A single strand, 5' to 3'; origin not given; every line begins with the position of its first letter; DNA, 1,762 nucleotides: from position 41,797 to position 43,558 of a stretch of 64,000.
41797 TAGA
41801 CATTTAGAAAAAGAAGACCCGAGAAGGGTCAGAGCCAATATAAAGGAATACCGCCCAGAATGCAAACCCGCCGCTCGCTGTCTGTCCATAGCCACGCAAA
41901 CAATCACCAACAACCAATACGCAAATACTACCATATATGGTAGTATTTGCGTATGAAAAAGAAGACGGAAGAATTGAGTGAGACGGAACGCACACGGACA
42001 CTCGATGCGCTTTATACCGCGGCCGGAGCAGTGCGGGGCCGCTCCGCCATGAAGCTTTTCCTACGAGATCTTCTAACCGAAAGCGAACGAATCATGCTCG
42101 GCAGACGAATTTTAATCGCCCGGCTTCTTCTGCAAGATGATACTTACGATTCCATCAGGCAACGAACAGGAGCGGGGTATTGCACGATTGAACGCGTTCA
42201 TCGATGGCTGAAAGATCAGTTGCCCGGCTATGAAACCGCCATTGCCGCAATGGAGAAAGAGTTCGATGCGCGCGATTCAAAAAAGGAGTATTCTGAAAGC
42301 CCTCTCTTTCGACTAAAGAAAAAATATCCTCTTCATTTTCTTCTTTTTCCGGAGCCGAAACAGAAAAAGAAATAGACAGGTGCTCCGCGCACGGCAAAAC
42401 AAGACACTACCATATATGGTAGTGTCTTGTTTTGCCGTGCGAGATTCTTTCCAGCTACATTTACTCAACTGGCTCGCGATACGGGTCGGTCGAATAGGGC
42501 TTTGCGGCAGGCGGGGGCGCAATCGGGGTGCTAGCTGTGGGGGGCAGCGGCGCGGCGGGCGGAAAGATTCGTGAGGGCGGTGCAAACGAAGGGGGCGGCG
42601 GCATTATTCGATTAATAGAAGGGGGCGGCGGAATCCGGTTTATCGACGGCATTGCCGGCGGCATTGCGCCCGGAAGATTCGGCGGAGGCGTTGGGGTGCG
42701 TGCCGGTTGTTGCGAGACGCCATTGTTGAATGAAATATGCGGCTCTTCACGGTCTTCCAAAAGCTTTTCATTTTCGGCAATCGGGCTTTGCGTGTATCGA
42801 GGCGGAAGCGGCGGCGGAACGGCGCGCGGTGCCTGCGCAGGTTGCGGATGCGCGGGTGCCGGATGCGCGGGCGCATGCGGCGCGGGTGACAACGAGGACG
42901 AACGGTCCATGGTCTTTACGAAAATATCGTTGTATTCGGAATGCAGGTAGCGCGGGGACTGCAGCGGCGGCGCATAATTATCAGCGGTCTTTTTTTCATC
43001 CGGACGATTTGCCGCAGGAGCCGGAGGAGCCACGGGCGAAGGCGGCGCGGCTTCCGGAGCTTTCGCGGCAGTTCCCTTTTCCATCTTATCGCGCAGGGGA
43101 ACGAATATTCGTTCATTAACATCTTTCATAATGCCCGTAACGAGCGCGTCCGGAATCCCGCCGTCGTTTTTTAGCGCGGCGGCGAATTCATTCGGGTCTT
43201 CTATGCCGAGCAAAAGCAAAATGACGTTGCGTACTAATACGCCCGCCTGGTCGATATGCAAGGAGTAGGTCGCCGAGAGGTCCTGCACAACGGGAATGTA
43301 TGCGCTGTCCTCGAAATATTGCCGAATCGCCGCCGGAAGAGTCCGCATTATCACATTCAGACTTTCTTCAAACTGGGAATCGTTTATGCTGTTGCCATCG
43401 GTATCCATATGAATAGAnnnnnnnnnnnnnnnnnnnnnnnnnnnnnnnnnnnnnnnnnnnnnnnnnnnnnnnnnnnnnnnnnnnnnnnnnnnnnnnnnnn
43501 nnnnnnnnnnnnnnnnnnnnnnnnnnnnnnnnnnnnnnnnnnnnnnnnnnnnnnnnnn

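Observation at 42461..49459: Four-gene envelope operon with a TrbL/VirB6-like polytopic protein, flanked by a divergent peptidoglycan-binding protein. Possible T4SS-like or surface-appendage module lacking ATPases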

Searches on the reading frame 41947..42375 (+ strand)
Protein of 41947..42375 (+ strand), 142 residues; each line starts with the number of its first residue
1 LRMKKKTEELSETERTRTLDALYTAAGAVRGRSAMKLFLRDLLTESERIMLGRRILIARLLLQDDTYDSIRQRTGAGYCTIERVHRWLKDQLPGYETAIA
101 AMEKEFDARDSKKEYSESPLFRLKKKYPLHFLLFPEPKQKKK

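Call 4: search_protein_families(library=pfam, proteins=[window:41947-42375:+], max_evalue=1)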
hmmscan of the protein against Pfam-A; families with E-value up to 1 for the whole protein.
window:41947-42375:+ (142 aa): 2 families
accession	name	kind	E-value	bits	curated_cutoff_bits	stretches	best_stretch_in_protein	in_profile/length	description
PF01371.25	Trp_repressor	-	1.8e-14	54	27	1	18-102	2-87/88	Trp repressor protein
PF13384.12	HTH_23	-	0.031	14.6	24.6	1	53-93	6-47/50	Homeodomain-like domain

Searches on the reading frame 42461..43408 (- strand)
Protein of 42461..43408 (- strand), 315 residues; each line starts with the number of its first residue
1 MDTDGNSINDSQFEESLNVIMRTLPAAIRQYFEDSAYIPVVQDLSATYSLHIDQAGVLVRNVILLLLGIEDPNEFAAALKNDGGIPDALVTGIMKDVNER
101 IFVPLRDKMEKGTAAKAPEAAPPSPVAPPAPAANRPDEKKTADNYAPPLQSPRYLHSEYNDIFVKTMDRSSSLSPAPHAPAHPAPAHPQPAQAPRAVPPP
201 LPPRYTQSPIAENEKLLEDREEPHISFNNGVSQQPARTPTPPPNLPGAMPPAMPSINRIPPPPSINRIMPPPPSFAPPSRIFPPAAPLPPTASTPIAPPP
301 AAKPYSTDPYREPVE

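Call 4: search_protein_families(library=pfam, proteins=[window:42461-43408:-], max_evalue=1)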
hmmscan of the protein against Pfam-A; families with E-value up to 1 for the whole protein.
window:42461-43408:- (315 aa): 0 families

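Call 57: search_solved_structures(query=A5, max_evalue=10, show_alignments=1)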
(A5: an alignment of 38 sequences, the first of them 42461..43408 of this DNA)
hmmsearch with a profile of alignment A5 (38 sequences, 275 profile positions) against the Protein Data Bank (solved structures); distinct sequences matched with E-value up to 10: 0.

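Call 58: search_protein_families(library=pfam, alignment_id=A5, max_evalue=0.1)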
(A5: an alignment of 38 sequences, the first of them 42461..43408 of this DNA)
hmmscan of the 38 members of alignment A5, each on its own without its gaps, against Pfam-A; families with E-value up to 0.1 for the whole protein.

A. member 1, window:42461-43408:- (315 aa): 0 families

B. families by the number of members that match (of 38 scanned): 2 families
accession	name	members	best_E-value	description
PF04091.18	Sec15_C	1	0.015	Exocyst complex subunit Sec15 C-terminal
PF10098.14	DUF2336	1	0.022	Uncharacterised protein conserved in bacteria (DUF2336)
